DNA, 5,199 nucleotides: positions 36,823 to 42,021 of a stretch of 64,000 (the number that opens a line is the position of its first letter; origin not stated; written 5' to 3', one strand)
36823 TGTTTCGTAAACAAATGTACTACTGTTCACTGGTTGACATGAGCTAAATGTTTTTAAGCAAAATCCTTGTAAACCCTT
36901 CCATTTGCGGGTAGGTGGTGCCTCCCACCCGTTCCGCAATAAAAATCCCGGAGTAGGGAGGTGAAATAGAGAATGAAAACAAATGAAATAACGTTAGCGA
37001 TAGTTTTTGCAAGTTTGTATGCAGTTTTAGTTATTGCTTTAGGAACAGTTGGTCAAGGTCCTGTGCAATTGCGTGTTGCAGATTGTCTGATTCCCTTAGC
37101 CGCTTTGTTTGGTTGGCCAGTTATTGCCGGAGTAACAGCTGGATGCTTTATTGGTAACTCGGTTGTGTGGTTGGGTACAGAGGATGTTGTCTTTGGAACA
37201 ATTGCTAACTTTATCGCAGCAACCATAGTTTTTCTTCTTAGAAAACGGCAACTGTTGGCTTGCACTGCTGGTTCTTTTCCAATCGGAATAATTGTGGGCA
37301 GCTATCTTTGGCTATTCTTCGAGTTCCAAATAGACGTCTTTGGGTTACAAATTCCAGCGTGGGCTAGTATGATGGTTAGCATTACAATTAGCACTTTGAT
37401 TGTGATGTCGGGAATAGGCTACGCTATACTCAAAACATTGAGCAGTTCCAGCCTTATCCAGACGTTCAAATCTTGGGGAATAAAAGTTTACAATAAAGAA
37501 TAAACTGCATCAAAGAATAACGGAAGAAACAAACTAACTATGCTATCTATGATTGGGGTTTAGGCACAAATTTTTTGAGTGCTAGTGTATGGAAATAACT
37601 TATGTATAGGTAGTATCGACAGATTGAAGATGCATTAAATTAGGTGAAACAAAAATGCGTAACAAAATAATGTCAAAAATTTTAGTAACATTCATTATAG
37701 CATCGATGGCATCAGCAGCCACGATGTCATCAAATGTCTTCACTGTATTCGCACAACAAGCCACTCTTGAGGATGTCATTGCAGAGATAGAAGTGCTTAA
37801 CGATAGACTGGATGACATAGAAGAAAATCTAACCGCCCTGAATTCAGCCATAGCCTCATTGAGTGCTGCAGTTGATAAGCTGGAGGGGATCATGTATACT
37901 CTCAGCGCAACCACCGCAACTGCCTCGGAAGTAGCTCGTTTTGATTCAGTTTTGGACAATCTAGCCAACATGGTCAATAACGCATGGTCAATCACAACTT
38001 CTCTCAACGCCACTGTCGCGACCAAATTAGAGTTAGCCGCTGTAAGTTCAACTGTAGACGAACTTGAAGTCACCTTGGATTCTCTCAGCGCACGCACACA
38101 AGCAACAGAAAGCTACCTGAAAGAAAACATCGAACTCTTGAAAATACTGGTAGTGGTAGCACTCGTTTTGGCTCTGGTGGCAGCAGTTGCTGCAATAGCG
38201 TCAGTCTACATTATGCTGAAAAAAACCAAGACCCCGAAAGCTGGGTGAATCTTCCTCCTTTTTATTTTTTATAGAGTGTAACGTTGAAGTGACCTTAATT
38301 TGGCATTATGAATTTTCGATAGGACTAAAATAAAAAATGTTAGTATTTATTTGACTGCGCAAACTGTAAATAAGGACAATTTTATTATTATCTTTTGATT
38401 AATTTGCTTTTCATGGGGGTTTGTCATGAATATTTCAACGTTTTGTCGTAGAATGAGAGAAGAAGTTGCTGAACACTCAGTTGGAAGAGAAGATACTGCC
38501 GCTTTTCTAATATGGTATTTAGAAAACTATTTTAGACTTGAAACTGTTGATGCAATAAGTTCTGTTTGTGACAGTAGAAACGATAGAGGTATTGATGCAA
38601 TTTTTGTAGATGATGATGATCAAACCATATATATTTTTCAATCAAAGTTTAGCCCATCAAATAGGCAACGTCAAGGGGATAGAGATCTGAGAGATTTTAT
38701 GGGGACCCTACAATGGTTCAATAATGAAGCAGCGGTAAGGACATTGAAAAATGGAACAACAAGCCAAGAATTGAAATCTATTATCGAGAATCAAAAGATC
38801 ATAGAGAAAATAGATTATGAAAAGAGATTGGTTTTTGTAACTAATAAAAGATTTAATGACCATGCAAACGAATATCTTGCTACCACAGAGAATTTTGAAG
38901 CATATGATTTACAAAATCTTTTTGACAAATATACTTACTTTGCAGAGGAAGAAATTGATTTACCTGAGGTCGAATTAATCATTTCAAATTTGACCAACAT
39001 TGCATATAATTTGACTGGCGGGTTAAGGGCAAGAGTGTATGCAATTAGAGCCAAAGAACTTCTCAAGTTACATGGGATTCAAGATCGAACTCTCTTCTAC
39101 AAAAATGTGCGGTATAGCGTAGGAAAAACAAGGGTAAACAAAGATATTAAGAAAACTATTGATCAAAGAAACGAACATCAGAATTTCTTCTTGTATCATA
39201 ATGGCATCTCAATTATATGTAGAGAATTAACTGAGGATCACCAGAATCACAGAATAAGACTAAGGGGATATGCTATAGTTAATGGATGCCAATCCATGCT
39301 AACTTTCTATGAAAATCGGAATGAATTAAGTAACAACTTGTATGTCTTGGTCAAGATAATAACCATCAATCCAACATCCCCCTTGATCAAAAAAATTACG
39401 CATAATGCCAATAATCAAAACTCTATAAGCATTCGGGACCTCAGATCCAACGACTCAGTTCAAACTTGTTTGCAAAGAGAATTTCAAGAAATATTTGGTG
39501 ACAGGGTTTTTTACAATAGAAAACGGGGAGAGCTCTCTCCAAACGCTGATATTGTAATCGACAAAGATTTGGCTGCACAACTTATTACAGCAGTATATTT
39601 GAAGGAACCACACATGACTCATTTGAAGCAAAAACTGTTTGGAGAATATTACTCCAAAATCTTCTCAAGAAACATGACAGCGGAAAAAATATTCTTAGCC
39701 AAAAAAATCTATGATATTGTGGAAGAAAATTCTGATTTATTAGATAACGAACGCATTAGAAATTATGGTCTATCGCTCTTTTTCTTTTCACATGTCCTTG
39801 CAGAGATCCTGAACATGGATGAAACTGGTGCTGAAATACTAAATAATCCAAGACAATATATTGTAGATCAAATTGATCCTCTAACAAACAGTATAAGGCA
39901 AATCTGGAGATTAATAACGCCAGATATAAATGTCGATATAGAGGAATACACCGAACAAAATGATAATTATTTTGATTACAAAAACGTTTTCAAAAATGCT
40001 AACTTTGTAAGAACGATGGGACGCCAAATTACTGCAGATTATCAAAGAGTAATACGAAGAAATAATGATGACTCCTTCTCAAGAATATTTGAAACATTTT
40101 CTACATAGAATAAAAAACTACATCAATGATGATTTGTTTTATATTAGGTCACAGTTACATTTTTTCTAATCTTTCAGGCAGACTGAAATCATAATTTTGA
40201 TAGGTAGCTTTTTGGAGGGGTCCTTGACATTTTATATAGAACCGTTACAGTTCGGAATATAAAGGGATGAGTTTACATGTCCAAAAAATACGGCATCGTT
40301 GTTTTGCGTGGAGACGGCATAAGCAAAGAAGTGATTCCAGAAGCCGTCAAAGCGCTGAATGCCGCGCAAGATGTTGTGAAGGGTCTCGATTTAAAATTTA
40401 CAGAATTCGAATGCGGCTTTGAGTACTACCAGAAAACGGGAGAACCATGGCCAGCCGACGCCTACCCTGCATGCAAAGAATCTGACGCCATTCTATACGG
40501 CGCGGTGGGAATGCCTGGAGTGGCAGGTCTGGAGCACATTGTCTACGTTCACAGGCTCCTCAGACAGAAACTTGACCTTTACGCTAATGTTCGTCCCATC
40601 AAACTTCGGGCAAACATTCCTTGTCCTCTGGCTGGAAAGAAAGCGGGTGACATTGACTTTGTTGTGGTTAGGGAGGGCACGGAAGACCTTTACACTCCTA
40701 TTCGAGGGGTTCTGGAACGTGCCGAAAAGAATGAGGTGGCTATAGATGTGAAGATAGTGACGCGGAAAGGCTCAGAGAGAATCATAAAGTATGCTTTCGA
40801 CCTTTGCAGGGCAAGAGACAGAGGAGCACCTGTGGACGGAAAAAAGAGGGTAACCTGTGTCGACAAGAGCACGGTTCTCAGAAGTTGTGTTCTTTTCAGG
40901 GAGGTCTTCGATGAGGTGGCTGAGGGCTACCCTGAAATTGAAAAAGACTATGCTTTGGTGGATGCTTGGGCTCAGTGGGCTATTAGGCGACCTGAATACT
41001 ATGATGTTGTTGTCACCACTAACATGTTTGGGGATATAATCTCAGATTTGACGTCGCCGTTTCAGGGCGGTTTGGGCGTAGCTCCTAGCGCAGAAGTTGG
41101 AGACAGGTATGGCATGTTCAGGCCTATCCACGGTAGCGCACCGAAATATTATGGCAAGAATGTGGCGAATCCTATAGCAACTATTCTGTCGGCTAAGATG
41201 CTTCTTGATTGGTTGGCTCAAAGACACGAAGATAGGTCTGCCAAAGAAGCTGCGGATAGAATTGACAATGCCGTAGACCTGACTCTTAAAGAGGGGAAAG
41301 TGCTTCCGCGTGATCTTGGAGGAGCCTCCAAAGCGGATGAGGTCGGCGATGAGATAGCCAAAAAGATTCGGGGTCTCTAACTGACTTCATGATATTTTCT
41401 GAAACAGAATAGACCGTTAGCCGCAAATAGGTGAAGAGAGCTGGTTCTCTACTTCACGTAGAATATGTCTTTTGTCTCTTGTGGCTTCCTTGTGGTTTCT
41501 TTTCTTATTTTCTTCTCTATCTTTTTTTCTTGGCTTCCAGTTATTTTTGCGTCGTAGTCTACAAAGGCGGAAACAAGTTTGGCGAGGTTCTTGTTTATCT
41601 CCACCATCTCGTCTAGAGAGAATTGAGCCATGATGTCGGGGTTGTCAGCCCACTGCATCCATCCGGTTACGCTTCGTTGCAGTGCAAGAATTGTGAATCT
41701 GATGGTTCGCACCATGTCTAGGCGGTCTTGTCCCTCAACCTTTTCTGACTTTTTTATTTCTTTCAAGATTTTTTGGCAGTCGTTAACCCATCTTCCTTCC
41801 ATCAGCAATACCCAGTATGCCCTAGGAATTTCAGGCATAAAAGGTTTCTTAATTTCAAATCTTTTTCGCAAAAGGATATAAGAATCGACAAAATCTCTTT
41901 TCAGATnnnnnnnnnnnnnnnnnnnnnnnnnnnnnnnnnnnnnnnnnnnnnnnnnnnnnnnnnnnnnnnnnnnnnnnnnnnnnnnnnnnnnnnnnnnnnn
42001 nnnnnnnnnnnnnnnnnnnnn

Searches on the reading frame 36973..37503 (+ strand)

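Call 66: search_protein_families(library=pfam, proteins=[window:36973-37503:+], max_evalue=0.00001)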
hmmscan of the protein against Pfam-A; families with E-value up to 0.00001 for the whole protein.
window:36973-37503:+ (176 aa): 1 family
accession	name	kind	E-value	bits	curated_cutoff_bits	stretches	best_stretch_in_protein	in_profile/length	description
PF06177.16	QueT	-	4.4e-24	85.8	33.7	1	6-157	1-140/141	QueT transporter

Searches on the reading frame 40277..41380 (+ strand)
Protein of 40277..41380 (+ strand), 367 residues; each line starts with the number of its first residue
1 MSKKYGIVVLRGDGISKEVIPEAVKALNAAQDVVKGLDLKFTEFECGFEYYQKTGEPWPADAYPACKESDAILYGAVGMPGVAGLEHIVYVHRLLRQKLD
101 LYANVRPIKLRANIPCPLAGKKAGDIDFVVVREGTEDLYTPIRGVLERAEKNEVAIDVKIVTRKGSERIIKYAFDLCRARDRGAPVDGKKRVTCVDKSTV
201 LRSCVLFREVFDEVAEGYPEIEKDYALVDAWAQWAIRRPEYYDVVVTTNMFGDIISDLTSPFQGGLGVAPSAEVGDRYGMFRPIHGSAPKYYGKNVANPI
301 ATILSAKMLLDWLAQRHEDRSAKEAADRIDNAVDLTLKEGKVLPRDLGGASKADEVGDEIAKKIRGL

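Call 66: search_protein_families(library=pfam, proteins=[window:40277-41380:+], max_evalue=0.00001)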
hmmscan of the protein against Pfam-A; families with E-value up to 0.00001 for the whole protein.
window:40277-41380:+ (367 aa): 1 family
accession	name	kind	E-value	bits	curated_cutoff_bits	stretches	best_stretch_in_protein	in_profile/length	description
PF00180.25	Iso_dh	-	2.4e-91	307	27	1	7-360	2-348/348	Isocitrate/isopropylmalate dehydrogenase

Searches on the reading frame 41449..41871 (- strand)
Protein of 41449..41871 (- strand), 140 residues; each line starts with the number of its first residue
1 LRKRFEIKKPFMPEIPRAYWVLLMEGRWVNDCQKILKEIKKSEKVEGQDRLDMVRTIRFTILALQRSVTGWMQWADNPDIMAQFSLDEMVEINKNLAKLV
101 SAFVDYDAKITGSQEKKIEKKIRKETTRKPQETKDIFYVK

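Call 66: search_protein_families(library=pfam, proteins=[window:41449-41871:-], max_evalue=0.00001)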
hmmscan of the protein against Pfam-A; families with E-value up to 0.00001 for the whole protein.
window:41449-41871:- (140 aa): 1 family
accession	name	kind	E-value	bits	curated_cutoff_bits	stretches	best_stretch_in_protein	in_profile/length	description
PF09921.14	DUF2153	-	1.6e-11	44.6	23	1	27-125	4-102/123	Uncharacterized protein conserved in archaea (DUF2153)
